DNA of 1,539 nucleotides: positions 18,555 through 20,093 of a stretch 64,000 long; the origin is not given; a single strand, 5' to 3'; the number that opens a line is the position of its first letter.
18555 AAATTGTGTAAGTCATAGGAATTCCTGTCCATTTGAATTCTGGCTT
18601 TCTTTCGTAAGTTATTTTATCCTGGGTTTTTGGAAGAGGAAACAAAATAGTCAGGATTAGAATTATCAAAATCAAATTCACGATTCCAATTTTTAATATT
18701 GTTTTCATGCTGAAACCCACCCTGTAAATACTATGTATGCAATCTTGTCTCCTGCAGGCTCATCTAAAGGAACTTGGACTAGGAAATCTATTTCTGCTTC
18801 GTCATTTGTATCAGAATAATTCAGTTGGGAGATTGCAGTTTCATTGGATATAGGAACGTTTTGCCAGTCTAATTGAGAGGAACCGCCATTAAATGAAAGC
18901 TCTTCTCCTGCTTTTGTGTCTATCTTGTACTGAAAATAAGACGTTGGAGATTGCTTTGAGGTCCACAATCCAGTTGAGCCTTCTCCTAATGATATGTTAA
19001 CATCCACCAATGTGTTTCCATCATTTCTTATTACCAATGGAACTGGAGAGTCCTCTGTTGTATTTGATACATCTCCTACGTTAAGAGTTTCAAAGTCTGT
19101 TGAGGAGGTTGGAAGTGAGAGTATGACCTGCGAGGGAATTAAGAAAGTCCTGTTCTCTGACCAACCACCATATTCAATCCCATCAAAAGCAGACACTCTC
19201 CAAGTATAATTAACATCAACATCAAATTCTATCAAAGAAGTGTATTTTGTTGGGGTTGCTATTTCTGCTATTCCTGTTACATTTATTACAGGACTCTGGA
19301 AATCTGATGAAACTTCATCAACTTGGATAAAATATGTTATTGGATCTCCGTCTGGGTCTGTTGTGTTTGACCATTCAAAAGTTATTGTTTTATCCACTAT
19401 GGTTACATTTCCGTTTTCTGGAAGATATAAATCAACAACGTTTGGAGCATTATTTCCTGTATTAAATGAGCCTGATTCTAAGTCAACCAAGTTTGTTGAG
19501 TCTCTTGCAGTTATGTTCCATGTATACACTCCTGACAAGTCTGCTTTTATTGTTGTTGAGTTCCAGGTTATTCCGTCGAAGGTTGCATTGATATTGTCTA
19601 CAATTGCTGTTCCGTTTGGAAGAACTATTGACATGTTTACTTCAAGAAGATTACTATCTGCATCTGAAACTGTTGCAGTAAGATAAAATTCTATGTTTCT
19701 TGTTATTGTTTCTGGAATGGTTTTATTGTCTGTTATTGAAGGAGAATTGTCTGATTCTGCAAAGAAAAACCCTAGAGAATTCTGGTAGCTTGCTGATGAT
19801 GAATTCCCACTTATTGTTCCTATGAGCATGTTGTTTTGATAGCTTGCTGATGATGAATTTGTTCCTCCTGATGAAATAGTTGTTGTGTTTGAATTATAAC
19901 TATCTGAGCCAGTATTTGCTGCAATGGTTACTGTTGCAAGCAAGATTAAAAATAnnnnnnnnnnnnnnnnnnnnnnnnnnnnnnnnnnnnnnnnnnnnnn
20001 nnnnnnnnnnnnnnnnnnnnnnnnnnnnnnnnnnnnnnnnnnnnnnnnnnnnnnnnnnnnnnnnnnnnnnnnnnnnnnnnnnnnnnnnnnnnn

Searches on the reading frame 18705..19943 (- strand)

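Call 10: search_protein_families(library=pfam, proteins=[window:18705-19943:-], max_evalue=0.01)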
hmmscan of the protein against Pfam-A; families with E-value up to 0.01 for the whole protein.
window:18705-19943:- (412 aa): 3 families
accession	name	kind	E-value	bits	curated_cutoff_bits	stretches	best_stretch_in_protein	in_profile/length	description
PF17964.7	Big_10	-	0.00039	21.1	22.9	1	85-195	5-110/164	Bacterial Ig domain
PF00041.27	fn3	-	0.00086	19.9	25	1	175-265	3-81/84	Fibronectin type III domain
PF14292.12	SusE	-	0.0044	17.6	25.2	1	167-223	12-71/106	SusE outer membrane protein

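Call 11: search_protein_families(library=ncbifam, proteins=[window:18705-19943:-], max_evalue=0.01)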
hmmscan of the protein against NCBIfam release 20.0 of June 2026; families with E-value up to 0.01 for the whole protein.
window:18705-19943:- (412 aa): 0 families
